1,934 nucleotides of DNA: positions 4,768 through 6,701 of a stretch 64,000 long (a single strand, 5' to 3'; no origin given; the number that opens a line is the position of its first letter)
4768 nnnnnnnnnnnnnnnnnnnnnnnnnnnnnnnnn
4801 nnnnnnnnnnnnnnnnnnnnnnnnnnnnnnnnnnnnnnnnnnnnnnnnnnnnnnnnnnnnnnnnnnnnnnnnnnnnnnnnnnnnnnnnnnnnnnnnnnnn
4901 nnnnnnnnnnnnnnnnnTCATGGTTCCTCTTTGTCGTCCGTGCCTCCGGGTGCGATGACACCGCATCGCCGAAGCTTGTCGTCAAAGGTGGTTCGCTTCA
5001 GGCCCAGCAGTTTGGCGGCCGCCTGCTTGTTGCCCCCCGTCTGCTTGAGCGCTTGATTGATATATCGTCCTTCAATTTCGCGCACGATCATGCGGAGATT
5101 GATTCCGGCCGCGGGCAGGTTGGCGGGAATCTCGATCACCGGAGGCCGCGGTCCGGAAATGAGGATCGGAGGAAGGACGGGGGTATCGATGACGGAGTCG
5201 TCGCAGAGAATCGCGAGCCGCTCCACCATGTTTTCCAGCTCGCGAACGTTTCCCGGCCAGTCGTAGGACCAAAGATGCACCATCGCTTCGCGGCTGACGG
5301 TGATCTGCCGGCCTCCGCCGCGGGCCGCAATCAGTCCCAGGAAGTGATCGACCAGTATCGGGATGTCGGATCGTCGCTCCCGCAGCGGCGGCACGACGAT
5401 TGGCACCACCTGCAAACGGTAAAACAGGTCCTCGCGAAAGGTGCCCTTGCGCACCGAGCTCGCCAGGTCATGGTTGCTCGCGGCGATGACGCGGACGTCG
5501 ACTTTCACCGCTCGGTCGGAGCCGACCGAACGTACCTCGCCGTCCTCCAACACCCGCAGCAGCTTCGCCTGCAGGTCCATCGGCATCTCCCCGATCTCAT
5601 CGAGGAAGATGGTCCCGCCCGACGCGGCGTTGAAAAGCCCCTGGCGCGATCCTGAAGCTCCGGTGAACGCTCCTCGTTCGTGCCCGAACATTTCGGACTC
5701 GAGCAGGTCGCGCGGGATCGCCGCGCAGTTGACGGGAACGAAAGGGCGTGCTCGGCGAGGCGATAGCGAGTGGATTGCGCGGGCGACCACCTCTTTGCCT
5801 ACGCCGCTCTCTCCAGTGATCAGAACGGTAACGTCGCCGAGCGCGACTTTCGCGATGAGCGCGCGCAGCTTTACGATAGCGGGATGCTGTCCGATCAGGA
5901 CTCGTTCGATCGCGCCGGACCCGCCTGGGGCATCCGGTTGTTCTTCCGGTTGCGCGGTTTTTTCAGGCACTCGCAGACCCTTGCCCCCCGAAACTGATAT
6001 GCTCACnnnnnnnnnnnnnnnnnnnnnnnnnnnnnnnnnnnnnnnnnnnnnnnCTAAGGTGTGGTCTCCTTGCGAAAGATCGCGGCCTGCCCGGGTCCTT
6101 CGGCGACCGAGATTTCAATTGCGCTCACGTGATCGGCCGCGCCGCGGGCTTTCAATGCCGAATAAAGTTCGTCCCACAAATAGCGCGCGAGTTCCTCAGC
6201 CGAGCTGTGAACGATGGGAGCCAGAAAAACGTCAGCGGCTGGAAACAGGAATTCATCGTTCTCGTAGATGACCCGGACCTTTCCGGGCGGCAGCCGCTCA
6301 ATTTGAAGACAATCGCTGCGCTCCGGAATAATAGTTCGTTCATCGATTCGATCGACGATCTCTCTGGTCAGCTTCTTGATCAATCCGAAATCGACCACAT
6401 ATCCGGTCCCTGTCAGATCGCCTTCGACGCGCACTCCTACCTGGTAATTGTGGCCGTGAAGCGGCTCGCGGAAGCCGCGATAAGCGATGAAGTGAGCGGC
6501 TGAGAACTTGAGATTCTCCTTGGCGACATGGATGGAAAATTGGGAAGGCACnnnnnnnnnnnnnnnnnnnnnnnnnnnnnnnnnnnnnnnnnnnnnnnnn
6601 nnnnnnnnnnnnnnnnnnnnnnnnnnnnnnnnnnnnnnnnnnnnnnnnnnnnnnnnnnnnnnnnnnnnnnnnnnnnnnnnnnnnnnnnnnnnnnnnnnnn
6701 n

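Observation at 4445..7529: A sigma-54-driven operon encodes its own domain-less sigma-54 activator and a separate receiver protein, a 'split NtrC'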

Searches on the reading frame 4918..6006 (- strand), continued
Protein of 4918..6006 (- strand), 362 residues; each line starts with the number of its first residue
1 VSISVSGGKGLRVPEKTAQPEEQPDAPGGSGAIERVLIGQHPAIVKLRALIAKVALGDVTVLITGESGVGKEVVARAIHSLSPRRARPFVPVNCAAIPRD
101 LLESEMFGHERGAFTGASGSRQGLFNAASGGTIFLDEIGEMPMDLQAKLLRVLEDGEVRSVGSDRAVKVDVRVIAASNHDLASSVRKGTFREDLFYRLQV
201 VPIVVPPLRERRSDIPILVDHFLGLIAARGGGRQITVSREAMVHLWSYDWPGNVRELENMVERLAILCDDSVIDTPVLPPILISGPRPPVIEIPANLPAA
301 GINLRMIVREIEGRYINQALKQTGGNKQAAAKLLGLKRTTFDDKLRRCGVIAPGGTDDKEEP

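Call 72: find_encoding_contigs(protein=P0451, flank=4000, max_places=1)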
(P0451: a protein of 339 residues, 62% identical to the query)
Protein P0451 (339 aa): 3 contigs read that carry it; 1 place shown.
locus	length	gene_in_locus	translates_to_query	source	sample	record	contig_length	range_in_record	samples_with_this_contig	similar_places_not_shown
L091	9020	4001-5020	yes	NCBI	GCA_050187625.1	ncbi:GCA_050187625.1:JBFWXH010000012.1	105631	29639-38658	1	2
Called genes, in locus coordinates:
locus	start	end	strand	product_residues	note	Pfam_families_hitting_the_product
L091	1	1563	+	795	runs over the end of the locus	PF13567:DUF4131, PF03772:Competence, PF00753:Lactamase_B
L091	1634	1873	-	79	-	PF04316:FlgM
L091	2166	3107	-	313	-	PF04542:Sigma70_r2, PF04539:Sigma70_r3 (weak), PF04545:Sigma70_r4, PF08281:Sigma70_r4_2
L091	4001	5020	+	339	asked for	PF00158:Sigma54_activat, PF14532:Sigma54_activ_2, PF00004:AAA (weak), PF07728:AAA_5, PF25601:AAA_lid_14, PF02954:HTH_8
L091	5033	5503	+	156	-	PF00072:Response_reg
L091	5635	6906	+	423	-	PF01409:tRNA-synt_2d (weak), PF13393:tRNA-synt_His, PF00152:tRNA-synt_2 (faint), PF00587:tRNA-synt_2b, PF13393:tRNA-synt_His, PF03129:HGTP_anticodon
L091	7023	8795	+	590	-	PF01336:tRNA_anti-codon, PF00152:tRNA-synt_2, PF02938:GAD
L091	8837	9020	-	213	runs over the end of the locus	PF13580:SIS_2 (weak), PF01380:SIS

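Call 73: find_encoding_contigs(protein=P0390, flank=4000, max_places=1)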
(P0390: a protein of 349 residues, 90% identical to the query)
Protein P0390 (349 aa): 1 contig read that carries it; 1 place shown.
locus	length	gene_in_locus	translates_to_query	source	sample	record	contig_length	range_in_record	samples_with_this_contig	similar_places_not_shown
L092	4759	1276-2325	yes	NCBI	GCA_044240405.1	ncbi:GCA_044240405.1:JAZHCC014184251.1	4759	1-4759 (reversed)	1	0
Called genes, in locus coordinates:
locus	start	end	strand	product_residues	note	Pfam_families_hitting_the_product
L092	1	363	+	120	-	PF25601:AAA_lid_14, PF02954:HTH_8 (weak)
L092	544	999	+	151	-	PF00072:Response_reg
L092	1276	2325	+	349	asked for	PF00158:Sigma54_activat, PF14532:Sigma54_activ_2, PF07728:AAA_5, PF25601:AAA_lid_14, PF02954:HTH_8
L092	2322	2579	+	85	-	-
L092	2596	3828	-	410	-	PF01306:LacY_symp, PF03825:Nuc_H_symport, PF07690:MFS_1, PF12832:MFS_1_like, PF07690:MFS_1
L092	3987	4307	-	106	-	PF14384:BrnA_antitoxin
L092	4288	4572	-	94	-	PF04365:BrnT_toxin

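Call 77: search_protein_families(library=padloc, proteins=[window:4918-5970:-], max_evalue=0.001)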
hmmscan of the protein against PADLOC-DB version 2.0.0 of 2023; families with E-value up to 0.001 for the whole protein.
window:4918-5970:- (350 aa): 4 families
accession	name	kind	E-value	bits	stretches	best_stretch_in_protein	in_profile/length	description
PDLC01995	RtcR_PspF2--CARF_AAA_HTH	-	2.4e-116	387.7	1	23-338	167-480/481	-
PDLC01993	RtcR--CARF_AAA_HTH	-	7.5e-56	187.6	1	37-264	194-430/523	-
PDLC01994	RtcR_PspF1--CARF_AAA_HTH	-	1.1e-49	167.8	1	41-334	176-466/468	-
PDLC04606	PDC-M37B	-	0.00067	16.9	1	48-149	176-276/390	-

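Call 82: search_protein_families(library=ncbifam, proteins=[L091:2166-3107:-, L089:1421-2314:-, L091:1634-1873:-, L089:2650-3102:-], max_evalue=0.00001)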
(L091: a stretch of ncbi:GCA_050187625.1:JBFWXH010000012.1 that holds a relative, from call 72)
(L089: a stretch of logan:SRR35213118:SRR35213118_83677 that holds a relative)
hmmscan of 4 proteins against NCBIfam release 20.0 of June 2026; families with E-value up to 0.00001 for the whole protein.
L091:2166-3107:- (313 aa): 53 families (the best 25 are shown)
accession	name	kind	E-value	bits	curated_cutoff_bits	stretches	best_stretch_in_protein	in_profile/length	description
TIGR02479.1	FliA_WhiG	subfamily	9.2e-73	244.7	189.6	1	73-295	2-223/224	FliA/WhiG family RNA polymerase sigma factor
NF005413.0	PRK06986.1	subfamily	6.7e-69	232.4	201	1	62-298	8-239/241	RNA polymerase sigma factor FliA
NF004935.0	PRK06288.1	equivalog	4.6e-65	219.9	343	1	46-297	13-264/270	RNA polymerase sigma factor WhiG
NF005809.0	PRK07670.1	equivalog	3.5e-52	177.5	326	1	62-297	18-252/255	FliA/WhiG family RNA polymerase sigma factor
NF004572.0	PRK05911.1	equivalog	8.6e-40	136.7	378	1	61-297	17-255/257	RNA polymerase sigma factor sigma-28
NF009091.0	PRK12427.1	equivalog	1e-32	113.7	339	1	70-292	18-228/233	FliA/WhiG family RNA polymerase sigma factor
TIGR02980.1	SigBFG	subfamily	1.3e-30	106.8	234.35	1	66-293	2-224/227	SigB/SigF/SigG family RNA polymerase sigma factor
TIGR02937.1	sigma70-ECF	superfamily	1.6e-29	102.7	42.9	1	68-294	2-164/165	sigma-70 family RNA polymerase sigma factor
NF005644.0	PRK07408.1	subfamily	7.2e-25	88.1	261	1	47-294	8-252/258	RNA polymerase sigma factor SigF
NF005514.0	PRK07122.1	subfamily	9.1e-25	87.3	372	1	45-294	18-262/264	RNA polymerase sigma factor SigF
TIGR02885.1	spore_sigF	equivalog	1.3e-22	80.8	321.45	1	62-292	6-228/231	RNA polymerase sporulation sigma factor SigF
NF005693.0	PRK07500.1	equivalog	6.9e-22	77.9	315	1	55-303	29-285/289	RNA polymerase factor sigma-32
NF004052.0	PRK05572.1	subfamily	8e-22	78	311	1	48-292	12-247/252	SigF/SigG family RNA polymerase sporulation sigma factor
TIGR02394.1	rpoS_proteo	equivalog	3.4e-21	76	378.7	1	55-298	34-277/285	RNA polymerase sigma factor RpoS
TIGR02997.1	Sig70-cyanoRpoD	subfamily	3.4e-21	75.8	384.5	1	44-291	47-297/298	RNA polymerase sigma factor, RpoD/SigA family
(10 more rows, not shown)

L089:1421-2314:- (297 aa): 59 families (the best 25 are shown)
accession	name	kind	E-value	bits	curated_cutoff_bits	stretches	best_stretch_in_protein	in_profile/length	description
TIGR02479.1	FliA_WhiG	subfamily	1.6e-72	243.9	189.6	1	29-251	2-223/224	FliA/WhiG family RNA polymerase sigma factor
NF005413.0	PRK06986.1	subfamily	1.5e-69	234.5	201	1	18-254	8-239/241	RNA polymerase sigma factor FliA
NF004935.0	PRK06288.1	equivalog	1.6e-65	221.4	343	1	19-255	29-266/270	RNA polymerase sigma factor WhiG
NF005809.0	PRK07670.1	equivalog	1.6e-54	185.1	326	1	19-254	19-253/255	FliA/WhiG family RNA polymerase sigma factor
NF004572.0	PRK05911.1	equivalog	1.3e-44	152.5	378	1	23-252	23-254/257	RNA polymerase sigma factor sigma-28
NF009091.0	PRK12427.1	equivalog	9.7e-37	126.8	339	1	25-250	17-230/233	FliA/WhiG family RNA polymerase sigma factor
TIGR02980.1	SigBFG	subfamily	1.1e-35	123.4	234.35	1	22-251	2-226/227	SigB/SigF/SigG family RNA polymerase sigma factor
TIGR02937.1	sigma70-ECF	superfamily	2.4e-31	108.6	42.9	1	24-251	2-165/165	sigma-70 family RNA polymerase sigma factor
TIGR02394.1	rpoS_proteo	equivalog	1.7e-28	100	378.7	1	11-255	34-278/285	RNA polymerase sigma factor RpoS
TIGR02885.1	spore_sigF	equivalog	8.7e-27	94.4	321.45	1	18-250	6-230/231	RNA polymerase sporulation sigma factor SigF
NF005644.0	PRK07408.1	subfamily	9e-27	94.3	261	1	18-253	22-255/258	RNA polymerase sigma factor SigF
NF005514.0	PRK07122.1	subfamily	2.2e-26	92.6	372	1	18-252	35-264/264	RNA polymerase sigma factor SigF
TIGR02393.1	RpoD_Cterm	equivalog_domain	2.1e-25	89.7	354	1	25-252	2-229/238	RNA polymerase sigma factor RpoD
NF004207.0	PRK05657.1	equivalog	2.9e-25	89.3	394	1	11-255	77-321/329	RNA polymerase sigma factor RpoS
NF004052.0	PRK05572.1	subfamily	3.8e-25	88.8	311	1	17-252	26-251/252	SigF/SigG family RNA polymerase sporulation sigma factor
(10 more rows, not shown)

L091:1634-1873:- (79 aa): 1 family
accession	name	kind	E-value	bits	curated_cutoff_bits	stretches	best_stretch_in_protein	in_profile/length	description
TIGR03824.1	FlgM_jcvi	equivalog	6.7e-06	26.8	40.75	1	32-66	61-95/98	flagellar biosynthesis anti-sigma factor FlgM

L089:2650-3102:- (150 aa): 85 families (the best 25 are shown)
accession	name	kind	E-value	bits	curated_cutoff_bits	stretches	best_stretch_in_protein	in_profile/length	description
NF053854.1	RespRegPhoBBctds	equivalog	2.2e-26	92.6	270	1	28-146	1-118/225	two-component system response regulator PhoB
NF007005.1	PRK09468.1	equivalog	1.3e-25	90.3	331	1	27-146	5-122/237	osmolarity response regulator transcription factor OmpR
NF045944.1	ResRegRpaBCyano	equivalog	1.5e-25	89.9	330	1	29-147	1-116/229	response regulator transcription factor RpaB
TIGR02154.1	PhoB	equivalog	3.2e-25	88.8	296.2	1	27-147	4-124/226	phosphate regulon transcriptional regulator PhoB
NF041733.1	resp_reg_CseB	equivalog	7.4e-24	84.4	350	1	27-147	2-119/228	two-component system response regulator CseB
NF033120.0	vanR_FM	exception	1e-23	84.2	460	1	24-146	2-121/231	vancomycin resistance response regulator transcription factor, VanR-F/VanR-M family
NF012227.0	AdeR_RR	equivalog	2.4e-23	82.8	340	1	27-147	13-130/239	efflux system response regulator transcription factor AdeR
NF007135.0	PRK09581.1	equivalog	2.4e-23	82.7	474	1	27-144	4-121/457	PleD family two-component system response regulator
TIGR01387.1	cztR_silR_copR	subfamily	3.5e-23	82.4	279.2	1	28-146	1-117/218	heavy metal response regulator transcription factor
NF033117.2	vanR_ACDEGLN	exception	3.1e-22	79.3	350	1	28-146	1-116/226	VanR-ABDEGLN family response regulator transcription factor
NF040689.1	MtrAB_MtrA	equivalog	4.5e-21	75.2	300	1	28-145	1-115/219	MtrAB system response regulator MtrA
NF040534.1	resp_reg_YycF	equivalog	7.2e-21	74.5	340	1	27-146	2-118/231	response regulator YycF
NF012023.0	PRK15479.1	equivalog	9.1e-20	71.1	337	1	28-145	3-118/224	transcriptional regulator TctD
NF011874.0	PRK15347.1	equivalog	9.3e-20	70.3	852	1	26-140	691-807/921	two component system sensor kinase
NF008567.0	PRK11517.1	equivalog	1e-19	70.8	353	1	27-145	2-117/223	response regulator transcription factor HprR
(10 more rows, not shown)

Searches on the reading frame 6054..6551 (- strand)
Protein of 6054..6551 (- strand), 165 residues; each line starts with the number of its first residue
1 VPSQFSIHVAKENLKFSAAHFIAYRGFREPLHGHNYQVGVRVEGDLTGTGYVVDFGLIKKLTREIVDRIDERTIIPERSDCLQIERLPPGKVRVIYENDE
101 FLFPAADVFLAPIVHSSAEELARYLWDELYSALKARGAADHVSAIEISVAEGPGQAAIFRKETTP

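Call 3: search_protein_families(library=pfam, proteins=[window:6054-6551:-], max_evalue=0.01)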
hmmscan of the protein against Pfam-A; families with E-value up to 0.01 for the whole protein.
window:6054-6551:- (165 aa): 1 family
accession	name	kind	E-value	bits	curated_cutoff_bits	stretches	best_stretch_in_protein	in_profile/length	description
PF01242.24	PTPS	-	2.2e-21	76.5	22.4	1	14-161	6-120/121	6-pyruvoyl tetrahydropterin synthase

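Call 4: search_protein_families(library=ncbifam, proteins=[window:6054-6551:-], max_evalue=0.01)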
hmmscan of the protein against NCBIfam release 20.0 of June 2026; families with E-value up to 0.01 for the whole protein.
window:6054-6551:- (165 aa): 2 families
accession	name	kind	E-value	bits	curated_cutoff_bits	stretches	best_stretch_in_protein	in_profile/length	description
TIGR03367.1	queuosine_QueD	equivalog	3.9e-15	56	89.25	1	12-129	4-90/92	6-carboxytetrahydropterin synthase QueD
TIGR00039.1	6PTHBS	subfamily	4.5e-13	49.6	125.5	1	12-124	6-119/124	6-pyruvoyl tetrahydropterin synthase/6-carboxytetrahydropterin synthase family protein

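Call 16: search_solved_structures(query=window:6054-6551:-, max_evalue=0.01, show_alignments=3)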
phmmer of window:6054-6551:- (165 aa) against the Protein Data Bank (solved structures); distinct sequences matched with E-value up to 0.01: 12.
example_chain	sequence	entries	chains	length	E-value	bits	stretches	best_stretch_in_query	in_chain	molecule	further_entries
1y13_A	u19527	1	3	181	4.4e-34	121.4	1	6-161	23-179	6-pyruvoyl tetrahydropterin synthase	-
2a0s_A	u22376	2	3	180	3.9e-31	111.9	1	14-159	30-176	6-pyruvoyl tetrahydropterin synthase | 6-pyruvoyl tetrahydrobiopterin synthase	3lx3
3m0n_A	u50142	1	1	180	2.7e-30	109.1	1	14-159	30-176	Putative 6-pyruvoyl tetrahydrobiopterin synthase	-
3lze_A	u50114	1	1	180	7.2e-30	107.7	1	14-159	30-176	Putative 6-pyruvoyl tetrahydrobiopterin synthase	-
2dj6_A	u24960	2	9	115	1.6e-06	31.8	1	15-74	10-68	hypothetical protein PH0634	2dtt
2oba_A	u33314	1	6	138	7.9e-05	26.3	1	16-72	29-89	Probable 6-pyruvoyl tetrahydrobiopterin synthase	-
4ntk_A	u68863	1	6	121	0.00038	24.1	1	14-72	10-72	6-carboxy-5,6,7,8-tetrahydropterin synthase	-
3qna_A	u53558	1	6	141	0.00056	23.6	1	13-72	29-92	6-carboxy-5,6,7,8-tetrahydropterin synthase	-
4ntm_A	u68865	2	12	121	0.00059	23.5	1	14-72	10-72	6-carboxy-5,6,7,8-tetrahydropterin synthase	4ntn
3qn0_A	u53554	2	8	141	0.00087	22.9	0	14-72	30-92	6-carboxy-5,6,7,8-tetrahydropterin synthase | 6-pyruvoyl tetrahydrobiopterin synthase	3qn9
3i2b_A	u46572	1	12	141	0.001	22.7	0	32-72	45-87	6-pyruvoyl tetrahydrobiopterin synthase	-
7v0f_A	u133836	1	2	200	0.0023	21.6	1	14-85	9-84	6-carboxy-5,6,7,8-tetrahydropterin synthase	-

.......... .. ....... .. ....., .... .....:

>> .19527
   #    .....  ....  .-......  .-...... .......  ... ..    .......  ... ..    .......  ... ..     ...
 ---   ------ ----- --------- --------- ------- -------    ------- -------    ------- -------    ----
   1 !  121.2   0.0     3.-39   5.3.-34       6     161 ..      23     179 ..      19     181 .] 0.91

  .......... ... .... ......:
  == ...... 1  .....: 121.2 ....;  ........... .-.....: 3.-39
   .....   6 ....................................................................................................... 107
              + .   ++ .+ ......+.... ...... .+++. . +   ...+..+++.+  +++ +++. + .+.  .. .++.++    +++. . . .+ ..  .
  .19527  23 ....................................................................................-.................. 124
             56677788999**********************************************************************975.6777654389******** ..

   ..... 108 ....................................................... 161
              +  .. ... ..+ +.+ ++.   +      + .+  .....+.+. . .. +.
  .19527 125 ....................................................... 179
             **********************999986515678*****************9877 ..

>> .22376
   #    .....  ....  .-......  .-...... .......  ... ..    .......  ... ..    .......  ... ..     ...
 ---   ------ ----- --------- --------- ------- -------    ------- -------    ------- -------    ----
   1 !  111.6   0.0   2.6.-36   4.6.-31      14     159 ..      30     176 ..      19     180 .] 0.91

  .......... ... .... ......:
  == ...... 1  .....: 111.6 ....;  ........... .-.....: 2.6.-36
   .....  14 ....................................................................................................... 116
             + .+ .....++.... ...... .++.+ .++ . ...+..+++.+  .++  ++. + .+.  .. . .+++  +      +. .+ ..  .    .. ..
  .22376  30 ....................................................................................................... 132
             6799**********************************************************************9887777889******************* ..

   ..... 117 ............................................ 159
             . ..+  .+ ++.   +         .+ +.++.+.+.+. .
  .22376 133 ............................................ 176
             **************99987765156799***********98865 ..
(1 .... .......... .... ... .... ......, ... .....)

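Call 77: search_protein_families(library=padloc, proteins=[window:6054-6551:-], max_evalue=0.001)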
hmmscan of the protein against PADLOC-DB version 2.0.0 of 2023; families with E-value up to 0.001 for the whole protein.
window:6054-6551:- (165 aa): 0 families
